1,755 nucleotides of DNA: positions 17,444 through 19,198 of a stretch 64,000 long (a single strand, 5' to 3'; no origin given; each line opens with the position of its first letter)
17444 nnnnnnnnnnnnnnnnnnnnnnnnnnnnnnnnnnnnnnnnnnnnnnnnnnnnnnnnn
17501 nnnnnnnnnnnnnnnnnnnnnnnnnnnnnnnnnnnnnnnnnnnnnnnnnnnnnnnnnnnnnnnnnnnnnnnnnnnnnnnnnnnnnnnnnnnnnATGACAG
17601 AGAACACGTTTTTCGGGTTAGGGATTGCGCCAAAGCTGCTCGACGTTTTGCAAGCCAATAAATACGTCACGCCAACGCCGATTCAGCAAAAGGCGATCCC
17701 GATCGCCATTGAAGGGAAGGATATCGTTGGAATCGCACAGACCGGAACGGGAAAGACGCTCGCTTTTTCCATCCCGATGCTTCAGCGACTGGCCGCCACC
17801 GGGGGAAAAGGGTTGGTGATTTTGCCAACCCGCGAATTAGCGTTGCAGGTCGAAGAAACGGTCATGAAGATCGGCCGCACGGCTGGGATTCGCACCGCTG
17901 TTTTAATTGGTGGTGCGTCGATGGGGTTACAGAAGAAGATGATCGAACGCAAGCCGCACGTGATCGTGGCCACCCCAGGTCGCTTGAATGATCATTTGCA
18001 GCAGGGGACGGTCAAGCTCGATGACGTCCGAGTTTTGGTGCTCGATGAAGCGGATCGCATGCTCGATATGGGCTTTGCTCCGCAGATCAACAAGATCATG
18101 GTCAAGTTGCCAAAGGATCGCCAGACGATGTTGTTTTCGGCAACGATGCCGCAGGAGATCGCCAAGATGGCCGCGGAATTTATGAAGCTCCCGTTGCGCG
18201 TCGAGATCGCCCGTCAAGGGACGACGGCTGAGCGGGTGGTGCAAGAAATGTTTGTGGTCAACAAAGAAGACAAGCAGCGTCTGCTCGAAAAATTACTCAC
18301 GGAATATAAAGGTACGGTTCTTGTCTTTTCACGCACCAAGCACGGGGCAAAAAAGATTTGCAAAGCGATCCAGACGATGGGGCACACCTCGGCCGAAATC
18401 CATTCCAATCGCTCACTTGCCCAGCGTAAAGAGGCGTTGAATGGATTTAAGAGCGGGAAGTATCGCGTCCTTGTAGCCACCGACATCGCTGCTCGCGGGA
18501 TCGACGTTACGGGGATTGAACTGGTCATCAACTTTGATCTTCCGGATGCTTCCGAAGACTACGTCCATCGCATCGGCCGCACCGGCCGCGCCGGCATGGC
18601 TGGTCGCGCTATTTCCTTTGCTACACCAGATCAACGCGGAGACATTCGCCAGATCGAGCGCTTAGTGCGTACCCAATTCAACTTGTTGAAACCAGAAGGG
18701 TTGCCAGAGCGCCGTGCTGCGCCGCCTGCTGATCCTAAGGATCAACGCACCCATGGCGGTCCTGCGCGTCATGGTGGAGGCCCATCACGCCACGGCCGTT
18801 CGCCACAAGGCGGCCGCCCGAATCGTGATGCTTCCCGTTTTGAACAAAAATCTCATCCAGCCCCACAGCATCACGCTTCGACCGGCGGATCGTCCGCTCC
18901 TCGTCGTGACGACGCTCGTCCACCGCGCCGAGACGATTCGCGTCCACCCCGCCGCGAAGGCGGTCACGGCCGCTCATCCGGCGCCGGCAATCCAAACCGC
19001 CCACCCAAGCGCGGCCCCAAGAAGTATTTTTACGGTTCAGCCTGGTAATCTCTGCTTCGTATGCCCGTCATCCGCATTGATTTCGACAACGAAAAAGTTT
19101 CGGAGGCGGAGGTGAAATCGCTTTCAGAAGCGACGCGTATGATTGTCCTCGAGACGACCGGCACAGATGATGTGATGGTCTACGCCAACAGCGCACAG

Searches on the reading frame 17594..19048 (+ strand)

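Call 89: search_protein_families(library=ncbifam, proteins=[window:17594-19048:+], max_evalue=0.001)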
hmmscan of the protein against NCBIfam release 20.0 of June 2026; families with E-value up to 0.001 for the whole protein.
window:17594-19048:+ (484 aa): 42 families (the best 25 are shown)
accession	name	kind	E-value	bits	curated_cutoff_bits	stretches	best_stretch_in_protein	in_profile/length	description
NF053631.1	RNA_helic_CshA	equivalog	4.4e-119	398.2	646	1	8-369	3-367/434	degradosome RNA helicase CshA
NF007882.0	PRK10590.1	equivalog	3.6e-114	382.2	743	1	6-442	3-445/456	ATP-dependent RNA helicase RhlE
NF008744.0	PRK11776.1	equivalog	1.7e-110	369.8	524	1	2-369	2-372/460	ATP-dependent RNA helicase DbpA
NF053710.1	RNA_heli_RhlE2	exception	2.2e-110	370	925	1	6-478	3-480/635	RNA helicase RhlE2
NF053711.1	RNA_heli_RhlE1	exception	2.4e-106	356.1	750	1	5-364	2-369/434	RNA helicase RhlE1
NF053636.1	DDHlcsCsdAPsy1082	equivalog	2.2e-103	346.5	890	1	5-460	4-464/512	DEAD/DEAH box helicase CsdA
NF008642.0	PRK11634.1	equivalog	7.3e-93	312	989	1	3-360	5-366/628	DEAD/DEAH family ATP-dependent RNA helicase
NF008394.0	PRK11192.1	equivalog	5.9e-92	308.8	507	1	4-363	3-371/441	ATP-dependent RNA helicase SrmB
NF002340.1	PRK01297.1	equivalog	1.4e-89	300.5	564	1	6-358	3-368/372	ATP-dependent RNA helicase RhlB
NF003419.0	PRK04837.1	equivalog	2e-88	296.9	588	1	1-361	6-378/424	ATP-dependent RNA helicase RhlB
NF003390.0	PRK04537.1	equivalog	1.9e-79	268.3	732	1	2-346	7-364/572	ATP-dependent RNA helicase RhlB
NF010337.0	PRK13766.1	equivalog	7.2e-23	80.6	610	2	230-345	356-479/781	Hef nuclease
TIGR01389.1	recQ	equivalog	7.7e-22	77.5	640.2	1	28-342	15-327/591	DNA helicase RecQ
TIGR00614.1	recQ_fam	subfamily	7.8e-21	74.4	219.8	1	28-358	13-342/470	RecQ family ATP-dependent DNA helicase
NF010338.0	PRK13767.1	equivalog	7.2e-19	67.5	849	2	229-332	276-384/877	ATP-dependent helicase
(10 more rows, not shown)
